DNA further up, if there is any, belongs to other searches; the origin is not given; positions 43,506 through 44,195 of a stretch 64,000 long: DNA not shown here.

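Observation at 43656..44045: Candidate cargo B: 129-aa protein with an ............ leader and a Cys-containing, Ala-rich mature domain of 102 aa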

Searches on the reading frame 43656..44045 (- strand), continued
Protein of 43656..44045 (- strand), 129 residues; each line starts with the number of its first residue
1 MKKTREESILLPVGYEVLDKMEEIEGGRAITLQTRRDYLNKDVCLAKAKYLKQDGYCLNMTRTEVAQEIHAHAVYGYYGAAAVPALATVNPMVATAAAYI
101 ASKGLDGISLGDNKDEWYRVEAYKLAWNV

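Call 33: search_solved_structures(query=A2, max_evalue=10, show_alignments=3)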
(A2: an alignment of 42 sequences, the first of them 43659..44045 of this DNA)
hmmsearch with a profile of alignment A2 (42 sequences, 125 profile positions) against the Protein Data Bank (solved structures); distinct sequences matched with E-value up to 10: 6.
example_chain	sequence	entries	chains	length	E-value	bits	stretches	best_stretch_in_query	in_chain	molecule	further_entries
4r5d_A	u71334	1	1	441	0.04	16.9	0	32-67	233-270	Leucine rich repeat protein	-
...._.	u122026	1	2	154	0.17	14.8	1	36-84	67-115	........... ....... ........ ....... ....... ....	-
3lwg_A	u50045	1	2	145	0.18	14.8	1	46-93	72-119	HP0420 homologue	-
3lw3_A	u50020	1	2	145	0.19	14.7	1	46-93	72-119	HP0420 homologue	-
3cue_C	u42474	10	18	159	0.19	14.7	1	36-84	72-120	Transport protein particle 18 kDa subunit | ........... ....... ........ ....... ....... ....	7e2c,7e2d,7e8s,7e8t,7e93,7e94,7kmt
28tn_A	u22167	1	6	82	1.1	12.3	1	56-107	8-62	lambda repressor-like protein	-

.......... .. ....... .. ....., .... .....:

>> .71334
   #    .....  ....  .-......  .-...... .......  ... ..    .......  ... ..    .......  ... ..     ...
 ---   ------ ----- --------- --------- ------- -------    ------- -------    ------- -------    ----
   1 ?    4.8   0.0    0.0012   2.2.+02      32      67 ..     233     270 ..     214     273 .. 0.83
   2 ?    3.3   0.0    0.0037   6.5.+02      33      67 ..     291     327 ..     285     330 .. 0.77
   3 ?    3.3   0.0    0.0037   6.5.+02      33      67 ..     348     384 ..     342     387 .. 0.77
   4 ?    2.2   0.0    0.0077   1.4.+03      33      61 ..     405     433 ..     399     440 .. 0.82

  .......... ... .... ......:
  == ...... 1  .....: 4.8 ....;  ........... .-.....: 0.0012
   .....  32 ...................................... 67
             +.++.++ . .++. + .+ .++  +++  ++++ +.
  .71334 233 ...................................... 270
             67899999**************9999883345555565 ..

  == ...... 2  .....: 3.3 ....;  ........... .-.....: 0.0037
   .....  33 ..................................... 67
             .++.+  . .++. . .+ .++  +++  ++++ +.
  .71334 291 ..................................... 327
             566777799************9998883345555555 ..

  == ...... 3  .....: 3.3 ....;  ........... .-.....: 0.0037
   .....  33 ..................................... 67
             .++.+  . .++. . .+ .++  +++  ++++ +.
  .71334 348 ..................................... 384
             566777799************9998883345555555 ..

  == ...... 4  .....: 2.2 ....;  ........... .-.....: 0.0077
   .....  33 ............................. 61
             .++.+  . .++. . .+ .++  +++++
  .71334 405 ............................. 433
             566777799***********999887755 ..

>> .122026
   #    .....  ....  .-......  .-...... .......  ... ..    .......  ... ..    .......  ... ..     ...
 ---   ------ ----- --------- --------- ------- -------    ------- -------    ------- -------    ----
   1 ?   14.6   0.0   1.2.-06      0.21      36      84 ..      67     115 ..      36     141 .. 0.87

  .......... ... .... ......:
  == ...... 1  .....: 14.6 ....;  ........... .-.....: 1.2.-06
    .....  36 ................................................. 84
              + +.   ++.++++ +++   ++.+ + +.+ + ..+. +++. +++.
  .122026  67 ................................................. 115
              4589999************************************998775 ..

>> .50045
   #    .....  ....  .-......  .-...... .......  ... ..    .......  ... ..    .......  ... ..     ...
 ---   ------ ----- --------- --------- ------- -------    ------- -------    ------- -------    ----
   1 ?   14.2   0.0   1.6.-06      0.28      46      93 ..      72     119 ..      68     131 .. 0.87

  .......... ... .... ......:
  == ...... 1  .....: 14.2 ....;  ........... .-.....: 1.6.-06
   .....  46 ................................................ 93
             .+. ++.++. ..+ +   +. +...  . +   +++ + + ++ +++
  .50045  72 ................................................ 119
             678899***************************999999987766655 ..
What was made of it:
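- Closest known: PCAT1 and its 90-residue substrate CtA from Clostridium thermocellum. Different: There is no sequence similarity between CtA and this family: the profile search of PDB sequences, which include 6V9Z, returned nothing (call 33).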

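Call 34: search_protein_families(library=pfam, alignment_id=A2, max_evalue=0.1)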
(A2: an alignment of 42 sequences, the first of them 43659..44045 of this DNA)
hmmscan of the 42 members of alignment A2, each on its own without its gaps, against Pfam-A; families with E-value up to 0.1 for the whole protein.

A. member 1, window:43659-44045:- (129 aa): 1 family
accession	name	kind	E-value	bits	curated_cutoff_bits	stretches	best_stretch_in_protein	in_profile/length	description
PF11835.14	RRM_8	-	0.036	14.7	26.2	0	71-102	29-60/89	RRM-like domain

B. families by the number of members that match (of 42 scanned): 21 families
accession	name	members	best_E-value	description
PF10439.15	Bacteriocin_IIc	13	0.002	Bacteriocin class II with double-glycine leader peptide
PF04545.22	Sigma70_r4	1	0.0032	Sigma-70, region 4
PF14796.11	AP3B1_C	1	0.0038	Clathrin-adaptor complex-3 beta-1 subunit C-terminal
PF08281.18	Sigma70_r4_2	1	0.0044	Sigma-70, region 4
PF01640.23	Peptidase_C10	1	0.0072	Peptidase C10 family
PF14716.13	HHH_8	1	0.01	Helix-hairpin-helix domain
PF11202.14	StiP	1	0.011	Tellurite-like stress resistance cysteine protease StiP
PF07720.18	TPR_3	1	0.011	Tetratricopeptide repeat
PF22824.1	THAP9_C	1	0.018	DNA transposase THAP9, C-terminal domain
PF16934.11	Mersacidin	1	0.021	Two-component Enterococcus faecalis cytolysin (EFC)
PF19689.4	DUF6190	1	0.022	Family of unknown function (DUF6190)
PF00610.27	DEP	1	0.035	Domain found in Dishevelled, Egl-10, and Pleckstrin (DEP)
PF11835.14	RRM_8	1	0.036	RRM-like domain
PF10311.14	Ilm1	1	0.036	Increased loss of mitochondrial DNA protein 1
PF19475.4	DUF6012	1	0.04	Family of unknown function (DUF6012)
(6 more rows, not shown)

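Call 35: search_protein_families(library=ncbifam, alignment_id=A2, max_evalue=1)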
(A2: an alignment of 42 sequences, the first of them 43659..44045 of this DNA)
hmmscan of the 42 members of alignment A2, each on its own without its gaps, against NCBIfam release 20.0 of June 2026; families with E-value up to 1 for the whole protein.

A. member 1, window:43659-44045:- (129 aa): 0 families

B. families by the number of members that match (of 42 scanned): 21 families
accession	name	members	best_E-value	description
TIGR01847.1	bacteriocin_sig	5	0.025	bacteriocin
TIGR03949.1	bact_IIb_cerein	5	0.026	class IIb bacteriocin, lactobin A/cerein 7B family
TIGR00897.2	2A0118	1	0.01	RbtT/DalT/CsbX family MFS transporter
NF010412.0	PRK13838.1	1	0.014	conjugal transfer pilin processing protease TraF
NF033214.1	ComC_Streptocco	1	0.04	competence-stimulating peptide ComC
NF008677.0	PRK11697.1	1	0.07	two-component system response regulator BtsR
TIGR04530.1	hemophoreRv0203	1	0.072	hemophore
NF053866.1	CholDhdGbsBBac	1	0.082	choline dehydrogenase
NF011671.1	PRK15090.1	1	0.086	DNA-binding transcriptional regulator KdgR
NF002209.0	PRK01099.1-4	1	0.11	DNA-directed RNA polymerase subunit K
NF001813.0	PRK00549.1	1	0.11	competence/damage-inducible protein A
NF047798.1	leader_Chryseo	1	0.11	bacteriocin-like protein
NF005322.0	PRK06853.1-2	1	0.12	indolepyruvate oxidoreductase subunit beta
NF045872.1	urea_MBA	1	0.12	multiple banded antigen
NF002748.0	PRK02769.1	1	0.12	histidine decarboxylase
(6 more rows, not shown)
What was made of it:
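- PF10439 hits 13 of 42 members and TIGR01847 hits 5 of 42 (calls 34 and 35).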

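Call 57: search_protein_families(library=pfam, proteins=[L002:9098-9919:+, L014:10381-11208:+, L003:1898-2542:-, L004:3383-3985:+, L009:11050-11676:-, L011:8524-9135:-, L008:5866-6564:+, L010:3857-4228:+], max_evalue=0.1)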
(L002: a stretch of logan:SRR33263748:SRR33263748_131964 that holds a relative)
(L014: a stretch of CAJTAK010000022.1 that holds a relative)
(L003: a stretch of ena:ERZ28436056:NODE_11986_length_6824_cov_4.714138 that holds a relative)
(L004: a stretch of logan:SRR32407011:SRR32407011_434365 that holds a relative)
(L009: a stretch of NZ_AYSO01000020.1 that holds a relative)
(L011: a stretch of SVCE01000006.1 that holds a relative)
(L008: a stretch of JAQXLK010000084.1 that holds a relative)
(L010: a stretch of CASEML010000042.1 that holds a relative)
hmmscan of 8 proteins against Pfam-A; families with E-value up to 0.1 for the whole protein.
L002:9098-9919:+ (273 aa): 0 families

L014:10381-11208:+ (275 aa): 0 families

L003:1898-2542:- (214 aa): 0 families

L004:3383-3985:+ (200 aa): 1 family
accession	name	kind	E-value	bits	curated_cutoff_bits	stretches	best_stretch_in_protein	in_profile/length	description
PF11124.14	Pho86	-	0.049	13.4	29.3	0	114-168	46-100/291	Inorganic phosphate transporter chaperone Pho86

L009:11050-11676:- (208 aa): 0 families

L011:8524-9135:- (203 aa): 0 families

L008:5866-6564:+ (232 aa): 1 family
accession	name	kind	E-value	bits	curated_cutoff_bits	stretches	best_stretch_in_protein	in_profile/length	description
PF11567.13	PfUIS3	-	0.048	14.5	25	1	137-200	36-98/101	Plasmodium falciparum UIS3 membrane protein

L010:3857-4228:+ (123 aa): 1 family
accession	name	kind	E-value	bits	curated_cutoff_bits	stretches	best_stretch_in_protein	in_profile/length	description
PF04669.19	PBDC1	-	0.027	14.8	28.5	1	20-77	3-57/126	PBDC1 protein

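Call 64: list_cluster_members(proteins=[L009:10025-10426:+, L009:10538-10945:+, L009:11050-11676:-, L006:9980-10375:+, L012:9965-10390:+, window:43656-44045:-, window:42375-42962:-, window:47584-48108:-, window:44120-45304:-])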
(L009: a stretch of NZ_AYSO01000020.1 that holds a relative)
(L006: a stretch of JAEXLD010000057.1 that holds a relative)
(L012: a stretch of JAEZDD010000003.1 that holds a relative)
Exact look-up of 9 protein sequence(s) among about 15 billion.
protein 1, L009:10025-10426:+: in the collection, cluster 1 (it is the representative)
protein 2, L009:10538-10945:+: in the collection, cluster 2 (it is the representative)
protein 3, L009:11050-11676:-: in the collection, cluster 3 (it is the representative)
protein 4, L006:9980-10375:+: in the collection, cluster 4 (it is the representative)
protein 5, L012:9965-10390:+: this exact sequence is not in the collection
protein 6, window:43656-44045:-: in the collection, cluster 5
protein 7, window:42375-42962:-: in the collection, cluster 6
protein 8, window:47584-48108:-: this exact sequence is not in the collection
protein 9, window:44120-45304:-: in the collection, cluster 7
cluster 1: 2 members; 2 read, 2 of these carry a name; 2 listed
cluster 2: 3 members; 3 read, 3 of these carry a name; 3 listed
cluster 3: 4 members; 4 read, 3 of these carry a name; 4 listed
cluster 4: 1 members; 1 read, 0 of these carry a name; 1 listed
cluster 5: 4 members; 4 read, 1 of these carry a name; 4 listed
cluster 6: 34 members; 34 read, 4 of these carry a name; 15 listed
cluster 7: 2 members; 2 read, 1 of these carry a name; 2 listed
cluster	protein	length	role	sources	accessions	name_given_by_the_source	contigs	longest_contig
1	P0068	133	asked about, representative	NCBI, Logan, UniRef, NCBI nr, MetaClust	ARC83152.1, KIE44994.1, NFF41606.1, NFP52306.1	bacteriocin-type signal sequence domain protein [Clostridium argentinense CDC 2741] | Bacteriocin-type signal sequence domain protein n=2 Tax=Clostridium argentinense ... | bacteriocin [Clostridium argentinense]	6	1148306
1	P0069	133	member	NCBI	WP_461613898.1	bacteriocin [Clostridium sp. Marseille-QA1073]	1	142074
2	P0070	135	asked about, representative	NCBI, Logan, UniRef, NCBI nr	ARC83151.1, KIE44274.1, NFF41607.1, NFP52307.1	peptidase C39 family protein [Clostridium argentinense CDC 2741] | Peptidase C39 family protein n=2 Tax=Clostridium argentinense TaxID=29341 ... | cysteine peptidase family C39 domain-containing protein [Clostridium argentinense]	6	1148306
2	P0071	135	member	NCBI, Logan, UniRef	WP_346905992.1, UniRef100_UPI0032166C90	cysteine peptidase family C39 domain-containing protein [Clostridium sp.] | cysteine peptidase family C39 domain-containing protein n=1 Tax=Clostridium sp. ...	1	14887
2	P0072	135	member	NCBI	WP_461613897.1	cysteine peptidase family C39 domain-containing protein [Clostridium sp. Marseille-QA1073]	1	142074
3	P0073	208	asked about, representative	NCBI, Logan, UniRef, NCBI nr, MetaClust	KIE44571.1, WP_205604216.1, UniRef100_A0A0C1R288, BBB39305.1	hypothetical protein U732_116 [Clostridium argentinense CDC 2741] | Uncharacterized protein n=2 Tax=Clostridium argentinense TaxID=29341 ... | hypothetical protein [Clostridium argentinense]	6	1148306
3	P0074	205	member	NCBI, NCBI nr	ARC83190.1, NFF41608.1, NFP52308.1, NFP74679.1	hypothetical protein FDF58_16925 [Clostridium argentinense] | hypothetical protein RSJ17_00430 [Clostridium argentinense]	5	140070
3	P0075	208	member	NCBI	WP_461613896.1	hypothetical protein [Clostridium sp. Marseille-QA1073]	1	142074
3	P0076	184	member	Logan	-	-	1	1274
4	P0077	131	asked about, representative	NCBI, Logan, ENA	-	-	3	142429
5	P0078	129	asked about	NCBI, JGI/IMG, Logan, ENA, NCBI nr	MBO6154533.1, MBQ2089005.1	MAG: hypothetical protein J6O60_03800 [Lachnospiraceae bacterium] | hypothetical protein | hypothetical protein [Lachnospiraceae bacterium]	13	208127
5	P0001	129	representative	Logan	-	-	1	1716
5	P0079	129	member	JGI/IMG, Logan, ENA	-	-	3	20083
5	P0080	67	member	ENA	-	-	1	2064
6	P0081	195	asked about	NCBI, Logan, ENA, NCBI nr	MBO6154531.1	MAG: hypothetical protein J6O60_03790 [Lachnospiraceae bacterium] | hypothetical protein [Lachnospiraceae bacterium]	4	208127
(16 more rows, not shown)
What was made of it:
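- On GG-leader substrate of a PCAT (bacteriocin-type signal sequence; TIGR01847, PF10439): NCBI nevertheless names the C. argentinense member 'bacteriocin-type signal sequence domain protein' (call 64).
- Checked: It is deposited as MBO6154533.1, a hypothetical protein of a Lachnospiraceae MAG (call 64).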

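Call 72: predict_structure(alignment_id=A6)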
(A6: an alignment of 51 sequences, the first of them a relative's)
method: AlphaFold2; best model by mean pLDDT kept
length: 118 residues; sequences in the alignment: 51
mean_pLDDT: 89.6   pTM: 0.79
mean pLDDT of the five models: 89.6, 89.1, 88.6, 88.3, 88.1
residues with pLDDT >= 90: 91; 70-90: 10; 50-70: 15; < 50: 2
segments of 3 or more residues with pLDDT < 50: none
pLDDT, mean of each block of 10 residues (from residue 1): 60 62 92 98 94 96 98 95 96 94 93 97
secondary structure, 60 per line:
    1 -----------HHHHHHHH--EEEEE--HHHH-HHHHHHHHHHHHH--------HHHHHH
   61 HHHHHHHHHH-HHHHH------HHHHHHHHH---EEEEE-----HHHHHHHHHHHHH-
elements in order: H12-19 E22-26 H29-32 H34-46 H55-70 H72-76 H83-91 E95-99 H105-117

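Call 74: fold_search(model_id=the predicted structure, library=pdb)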
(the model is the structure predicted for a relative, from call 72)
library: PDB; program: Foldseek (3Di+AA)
matches with E <= 10: 53; with E <= 0.001: 0
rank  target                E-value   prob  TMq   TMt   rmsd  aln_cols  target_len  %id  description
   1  5vox_P                2.0e+00  0.06  0.19  0.08  10.4       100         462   13  Yeast V-ATPase in complex with Legionella pneumophila effector SidK (rotational state 1) (released 2017-06-21)
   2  8e12_A                2.5e+00  0.10  0.20  0.16   7.0        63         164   19  Homotrimeric variant of tcTRP9, BGL14 (released 2023-04-12)
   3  2mbz_MODEL_1_A        2.8e+00  0.06  0.21  0.18  13.7       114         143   14  Structural Basis of a Thiopeptide Antibiotic Multidrug Resistance System from Streptomyces lividans:Promothioc (released 2014-12-10)
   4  2wad_B                2.8e+00  0.05  0.20  0.07  11.2       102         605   15  PENICILLIN-BINDING PROTEIN 2B (PBP-2B) FROM STREPTOCOCCUS PNEUMONIAE (STRAIN 5204) (released 2009-02-24)
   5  1t6i_A                3.6e+00  0.06  0.23  0.26   8.6       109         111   13  Nickel Superoxide Dismutase (NiSOD) Apo Structure (released 2004-07-13)
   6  7szb_B                4.3e+00  0.04  0.23  0.16  16.3       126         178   12  Crystal Structure Analysis of human PRPK complex with a compound (released 2023-01-25)
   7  4he8_E                4.5e+00  0.06  0.24  0.27  10.4        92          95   15  Crystal structure of the membrane domain of respiratory complex I from Thermus thermophilus (released 2013-02-13)
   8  6hum_E                4.5e+00  0.05  0.22  0.25  12.0        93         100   14  Structure of the photosynthetic complex I from Thermosynechococcus elongatus (released 2019-01-09)
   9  4iwb_A                4.8e+00  0.06  0.27  0.21  14.4       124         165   10  Novel Fold of FliC/FliS Fusion Protein (released 2013-12-11)
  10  7mca_E                4.8e+00  0.04  0.25  0.09   9.5       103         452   20  Structure of the S. cerevisiae origin recognition complex bound to the replication initiator Cdc6 and the ARS1 origin  (released 2021-06-02)
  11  8whh_B                5.3e+00  0.06  0.22  0.14   9.9        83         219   13  Crystal structure of Se-Met derivative CLASP2 in complex with CLIP170 (released 2024-08-28)
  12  3kyj_A                5.3e+00  0.02  0.16  0.15  12.8       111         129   12  Crystal structure of the P1 domain of CheA3 in complex with CheY6 from R. sphaeroides (released 2010-02-16)
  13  8e0o_C                5.6e+00  0.06  0.20  0.17   7.0        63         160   21  Heterotrimeric variant of tcTRP9, hetBGL03-15-18 (released 2023-04-12)
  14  3ke6_A                5.9e+00  0.13  0.30  0.12   3.7        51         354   12  The crystal structure of the RsbU and RsbW domains of Rv1364c from Mycobacterium tuberculosis (released 2010-11-10)
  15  8e0n_E                5.9e+00  0.06  0.21  0.16   6.9        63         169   22  Homotrimeric variant of tcTRP9, BGL18 (released 2023-04-12)
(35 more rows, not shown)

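Call 77: search_dna_similar(query=window:43659-44045:-, collection=plasmids, mode=protein, max_evalue=0.001)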
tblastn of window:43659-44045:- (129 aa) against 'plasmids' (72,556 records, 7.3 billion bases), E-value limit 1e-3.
No match.

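Call 78: search_dna_similar(query=window:43659-44045:-, collection=phages, mode=protein, max_evalue=0.001)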
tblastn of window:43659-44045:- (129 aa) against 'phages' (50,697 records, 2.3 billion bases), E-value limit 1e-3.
No match.
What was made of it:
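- Tried and rejected: tblastn against plasmid and phage collections found no match (calls 77 and 78).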

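Call 79: find_related_loci(query=A3, collection=metagenome_contigs, flank=8000)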
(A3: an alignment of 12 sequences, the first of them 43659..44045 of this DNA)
Query A3 (129 aa) in metagenome_contigs; peptide patterns used: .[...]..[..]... (x = any residue, [..] = any of these).
271 stretches matched a pattern; 12 encode a relative of the query (tblastn E <= 1e-3); 12 distinct loci.
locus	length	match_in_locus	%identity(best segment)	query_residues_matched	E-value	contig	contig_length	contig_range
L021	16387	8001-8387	100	1-129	1e-85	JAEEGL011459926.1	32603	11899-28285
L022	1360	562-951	46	1-127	2e-30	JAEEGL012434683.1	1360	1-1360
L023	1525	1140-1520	46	1-124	2e-29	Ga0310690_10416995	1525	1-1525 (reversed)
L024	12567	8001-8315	49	24-127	2e-27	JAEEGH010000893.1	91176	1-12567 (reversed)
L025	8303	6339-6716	32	1-128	2e-15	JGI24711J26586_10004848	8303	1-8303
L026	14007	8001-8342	33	9-129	1e-14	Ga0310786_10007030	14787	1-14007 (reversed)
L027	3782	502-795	38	26-128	4e-12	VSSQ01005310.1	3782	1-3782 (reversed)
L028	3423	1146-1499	33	3-128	7e-9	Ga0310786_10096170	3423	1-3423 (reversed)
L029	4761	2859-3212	33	3-128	7e-9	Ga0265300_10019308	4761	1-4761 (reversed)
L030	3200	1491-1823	34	19-127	9e-8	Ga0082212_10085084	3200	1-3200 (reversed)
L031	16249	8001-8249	34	1-89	8e-7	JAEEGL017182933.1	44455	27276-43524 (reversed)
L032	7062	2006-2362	34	6-129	2e-6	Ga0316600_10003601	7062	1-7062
